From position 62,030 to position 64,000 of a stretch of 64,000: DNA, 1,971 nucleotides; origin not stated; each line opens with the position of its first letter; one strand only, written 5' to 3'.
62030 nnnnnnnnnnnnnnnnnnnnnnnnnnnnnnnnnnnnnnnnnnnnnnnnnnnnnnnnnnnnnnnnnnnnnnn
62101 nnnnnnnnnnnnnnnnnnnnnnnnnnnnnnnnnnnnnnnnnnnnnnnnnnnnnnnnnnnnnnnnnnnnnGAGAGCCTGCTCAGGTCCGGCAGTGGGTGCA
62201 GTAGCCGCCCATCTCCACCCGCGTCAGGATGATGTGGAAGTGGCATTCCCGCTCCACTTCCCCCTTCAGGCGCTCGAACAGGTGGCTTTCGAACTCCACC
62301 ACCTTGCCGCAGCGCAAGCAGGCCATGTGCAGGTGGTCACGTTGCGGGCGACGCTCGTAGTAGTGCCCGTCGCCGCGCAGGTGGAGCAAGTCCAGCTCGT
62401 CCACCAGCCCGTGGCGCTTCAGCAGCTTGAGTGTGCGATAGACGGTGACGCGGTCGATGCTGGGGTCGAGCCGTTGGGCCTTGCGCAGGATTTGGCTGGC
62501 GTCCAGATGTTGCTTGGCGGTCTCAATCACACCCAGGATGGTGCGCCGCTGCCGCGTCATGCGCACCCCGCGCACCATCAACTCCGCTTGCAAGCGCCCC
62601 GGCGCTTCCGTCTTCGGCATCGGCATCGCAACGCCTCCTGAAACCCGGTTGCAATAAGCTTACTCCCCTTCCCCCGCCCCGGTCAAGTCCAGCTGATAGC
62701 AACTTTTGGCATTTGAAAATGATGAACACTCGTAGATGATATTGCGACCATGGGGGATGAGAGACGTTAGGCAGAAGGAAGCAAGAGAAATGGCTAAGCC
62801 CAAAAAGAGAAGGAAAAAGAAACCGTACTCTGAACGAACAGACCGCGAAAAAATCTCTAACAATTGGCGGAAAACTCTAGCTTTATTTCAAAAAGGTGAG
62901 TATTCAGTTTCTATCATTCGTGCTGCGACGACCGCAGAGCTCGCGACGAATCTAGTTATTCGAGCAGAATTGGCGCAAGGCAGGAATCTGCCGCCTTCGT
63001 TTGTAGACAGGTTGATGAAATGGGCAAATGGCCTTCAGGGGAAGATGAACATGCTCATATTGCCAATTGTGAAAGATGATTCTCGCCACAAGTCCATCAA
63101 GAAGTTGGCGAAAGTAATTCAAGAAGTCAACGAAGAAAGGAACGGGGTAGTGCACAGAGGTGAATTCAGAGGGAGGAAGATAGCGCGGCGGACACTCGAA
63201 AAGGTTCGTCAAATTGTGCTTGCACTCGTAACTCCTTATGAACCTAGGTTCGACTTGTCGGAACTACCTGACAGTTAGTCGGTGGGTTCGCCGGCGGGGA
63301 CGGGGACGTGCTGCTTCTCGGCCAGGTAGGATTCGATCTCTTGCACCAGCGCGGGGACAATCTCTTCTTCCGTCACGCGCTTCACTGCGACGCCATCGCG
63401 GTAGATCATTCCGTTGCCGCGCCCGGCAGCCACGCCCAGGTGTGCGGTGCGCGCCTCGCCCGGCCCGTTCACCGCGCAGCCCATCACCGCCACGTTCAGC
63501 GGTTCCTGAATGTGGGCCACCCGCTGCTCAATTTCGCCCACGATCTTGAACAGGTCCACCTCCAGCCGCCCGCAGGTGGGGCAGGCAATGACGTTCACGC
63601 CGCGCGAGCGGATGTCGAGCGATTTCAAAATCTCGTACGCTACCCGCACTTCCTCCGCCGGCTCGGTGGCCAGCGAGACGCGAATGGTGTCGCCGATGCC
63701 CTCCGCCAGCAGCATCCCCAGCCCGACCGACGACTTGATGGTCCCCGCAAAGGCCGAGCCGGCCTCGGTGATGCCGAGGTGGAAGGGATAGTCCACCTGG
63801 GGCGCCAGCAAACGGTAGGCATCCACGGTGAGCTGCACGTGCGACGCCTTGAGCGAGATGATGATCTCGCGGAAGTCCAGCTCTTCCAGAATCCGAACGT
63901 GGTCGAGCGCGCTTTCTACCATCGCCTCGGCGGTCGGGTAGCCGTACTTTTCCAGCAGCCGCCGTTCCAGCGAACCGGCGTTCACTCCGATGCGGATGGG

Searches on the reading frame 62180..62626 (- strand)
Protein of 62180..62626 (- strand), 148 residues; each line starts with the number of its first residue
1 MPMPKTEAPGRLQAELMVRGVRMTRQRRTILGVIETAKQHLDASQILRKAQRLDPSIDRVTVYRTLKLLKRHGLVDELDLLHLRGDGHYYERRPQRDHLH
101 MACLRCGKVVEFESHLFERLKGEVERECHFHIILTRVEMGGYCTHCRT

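Call 42: search_protein_families(library=pfam, proteins=[window:62180-62626:-], max_evalue=0.0001)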
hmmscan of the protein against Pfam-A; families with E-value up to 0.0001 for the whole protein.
window:62180-62626:- (148 aa): 1 family
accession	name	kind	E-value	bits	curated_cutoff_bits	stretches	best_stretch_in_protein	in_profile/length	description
PF01475.25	FUR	-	1.5e-25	90.1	23.1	1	19-139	2-120/121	Ferric uptake regulator family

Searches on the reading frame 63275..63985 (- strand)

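Call 42: search_protein_families(library=pfam, proteins=[window:63275-63985:-], max_evalue=0.0001)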
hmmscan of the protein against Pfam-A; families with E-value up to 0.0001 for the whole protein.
window:63275-63985:- (236 aa): 1 family
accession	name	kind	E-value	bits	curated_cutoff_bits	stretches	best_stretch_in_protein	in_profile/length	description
PF04551.19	GcpE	-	3e-94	316.3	32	1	1-218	125-342/343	GcpE protein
